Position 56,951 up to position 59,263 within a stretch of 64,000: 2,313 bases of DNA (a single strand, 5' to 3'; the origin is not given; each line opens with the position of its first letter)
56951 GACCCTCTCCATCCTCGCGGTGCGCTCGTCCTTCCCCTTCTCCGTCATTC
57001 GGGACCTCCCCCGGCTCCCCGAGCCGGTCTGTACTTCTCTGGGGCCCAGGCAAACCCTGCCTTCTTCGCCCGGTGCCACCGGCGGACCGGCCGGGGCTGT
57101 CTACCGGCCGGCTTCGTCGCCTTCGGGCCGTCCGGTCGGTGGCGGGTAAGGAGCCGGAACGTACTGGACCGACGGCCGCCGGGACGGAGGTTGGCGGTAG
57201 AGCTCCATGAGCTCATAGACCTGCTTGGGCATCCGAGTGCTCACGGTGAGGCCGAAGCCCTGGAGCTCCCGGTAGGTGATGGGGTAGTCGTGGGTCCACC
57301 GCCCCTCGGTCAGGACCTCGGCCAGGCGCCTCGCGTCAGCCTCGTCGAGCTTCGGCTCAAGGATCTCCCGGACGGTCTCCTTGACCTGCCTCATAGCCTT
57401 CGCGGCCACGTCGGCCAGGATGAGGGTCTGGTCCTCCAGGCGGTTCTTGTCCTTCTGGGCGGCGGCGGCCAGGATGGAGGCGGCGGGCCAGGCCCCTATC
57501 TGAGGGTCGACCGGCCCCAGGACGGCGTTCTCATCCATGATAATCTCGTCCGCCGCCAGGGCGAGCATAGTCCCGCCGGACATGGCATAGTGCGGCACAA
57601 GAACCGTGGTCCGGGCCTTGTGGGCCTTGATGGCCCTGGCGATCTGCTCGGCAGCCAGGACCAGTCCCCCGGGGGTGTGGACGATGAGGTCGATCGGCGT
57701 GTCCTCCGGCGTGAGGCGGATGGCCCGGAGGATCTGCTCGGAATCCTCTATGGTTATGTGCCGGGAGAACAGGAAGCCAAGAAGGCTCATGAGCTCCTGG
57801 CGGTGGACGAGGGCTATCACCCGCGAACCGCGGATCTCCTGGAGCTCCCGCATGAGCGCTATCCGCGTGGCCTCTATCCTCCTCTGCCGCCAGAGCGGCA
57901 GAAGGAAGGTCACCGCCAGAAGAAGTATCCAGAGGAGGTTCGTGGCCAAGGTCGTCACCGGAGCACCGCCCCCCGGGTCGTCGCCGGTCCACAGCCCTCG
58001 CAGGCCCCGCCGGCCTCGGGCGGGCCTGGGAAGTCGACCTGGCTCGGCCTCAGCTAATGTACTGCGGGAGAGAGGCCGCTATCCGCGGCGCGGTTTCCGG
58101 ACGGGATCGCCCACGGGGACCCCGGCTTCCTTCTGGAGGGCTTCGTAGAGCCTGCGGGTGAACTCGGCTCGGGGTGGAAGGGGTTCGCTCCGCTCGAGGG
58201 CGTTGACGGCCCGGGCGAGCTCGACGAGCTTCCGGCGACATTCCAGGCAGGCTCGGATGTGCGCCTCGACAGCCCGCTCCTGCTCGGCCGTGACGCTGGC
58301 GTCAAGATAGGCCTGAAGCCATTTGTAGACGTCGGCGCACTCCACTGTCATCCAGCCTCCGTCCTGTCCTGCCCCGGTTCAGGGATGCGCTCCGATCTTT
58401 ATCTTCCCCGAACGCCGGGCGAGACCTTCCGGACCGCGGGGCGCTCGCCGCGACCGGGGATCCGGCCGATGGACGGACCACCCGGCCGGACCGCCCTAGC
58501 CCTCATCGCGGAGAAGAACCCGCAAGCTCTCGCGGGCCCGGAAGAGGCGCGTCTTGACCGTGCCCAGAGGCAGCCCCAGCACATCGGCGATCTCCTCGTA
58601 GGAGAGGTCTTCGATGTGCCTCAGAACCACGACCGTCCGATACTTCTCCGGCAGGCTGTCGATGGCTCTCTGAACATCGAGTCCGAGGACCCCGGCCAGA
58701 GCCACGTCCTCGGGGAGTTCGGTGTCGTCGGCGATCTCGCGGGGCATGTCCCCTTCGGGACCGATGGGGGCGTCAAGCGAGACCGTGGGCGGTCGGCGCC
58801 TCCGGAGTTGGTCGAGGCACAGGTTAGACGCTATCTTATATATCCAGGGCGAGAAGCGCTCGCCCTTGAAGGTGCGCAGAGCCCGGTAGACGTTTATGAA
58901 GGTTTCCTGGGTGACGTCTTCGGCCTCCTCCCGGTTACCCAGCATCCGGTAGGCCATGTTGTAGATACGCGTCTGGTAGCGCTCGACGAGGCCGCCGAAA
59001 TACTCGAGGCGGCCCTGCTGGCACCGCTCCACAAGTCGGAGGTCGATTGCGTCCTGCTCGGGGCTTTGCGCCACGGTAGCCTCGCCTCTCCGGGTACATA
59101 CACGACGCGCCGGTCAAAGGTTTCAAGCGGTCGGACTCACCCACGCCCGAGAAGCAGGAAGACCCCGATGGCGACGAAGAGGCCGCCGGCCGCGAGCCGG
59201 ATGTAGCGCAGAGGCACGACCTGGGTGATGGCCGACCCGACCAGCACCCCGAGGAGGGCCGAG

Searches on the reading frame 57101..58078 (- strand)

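Call 55: search_protein_families(library=pfam, proteins=[window:57101-58078:-], max_evalue=0.0001)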
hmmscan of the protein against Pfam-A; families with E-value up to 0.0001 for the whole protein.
window:57101-58078:- (325 aa): 3 families
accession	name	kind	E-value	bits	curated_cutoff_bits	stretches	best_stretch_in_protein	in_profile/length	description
PF01972.22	SDH_protease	-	4.7e-119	397.1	31.3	1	45-312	10-277/286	ClpP-like SDH-type serine proteinase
PF25145.1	NfeD1b_N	-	1.5e-12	47.9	40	1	131-190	36-95/189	NfeD1b, N-terminal domain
PF00574.28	CLP_protease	-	1.5e-05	25.4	20.2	1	121-178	41-98/182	Clp protease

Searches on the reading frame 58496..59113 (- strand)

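Call 55: search_protein_families(library=pfam, proteins=[window:58496-59113:-], max_evalue=0.0001)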
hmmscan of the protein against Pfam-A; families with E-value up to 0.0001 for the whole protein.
window:58496-59113:- (205 aa): 4 families
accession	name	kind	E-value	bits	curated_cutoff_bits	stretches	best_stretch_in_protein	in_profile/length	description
PF04542.20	Sigma70_r2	-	1e-21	76.9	24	1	42-107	1-69/71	Sigma-70 region 2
PF08281.18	Sigma70_r4_2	-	2.8e-21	75.3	25.7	1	146-197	3-54/54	Sigma-70, region 4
PF04545.22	Sigma70_r4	-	5.3e-15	55.1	24.1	1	150-198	1-49/50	Sigma-70, region 4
PF07638.17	Sigma70_ECF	-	1.6e-05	25.3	21.1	0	152-201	134-183/185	ECF sigma factor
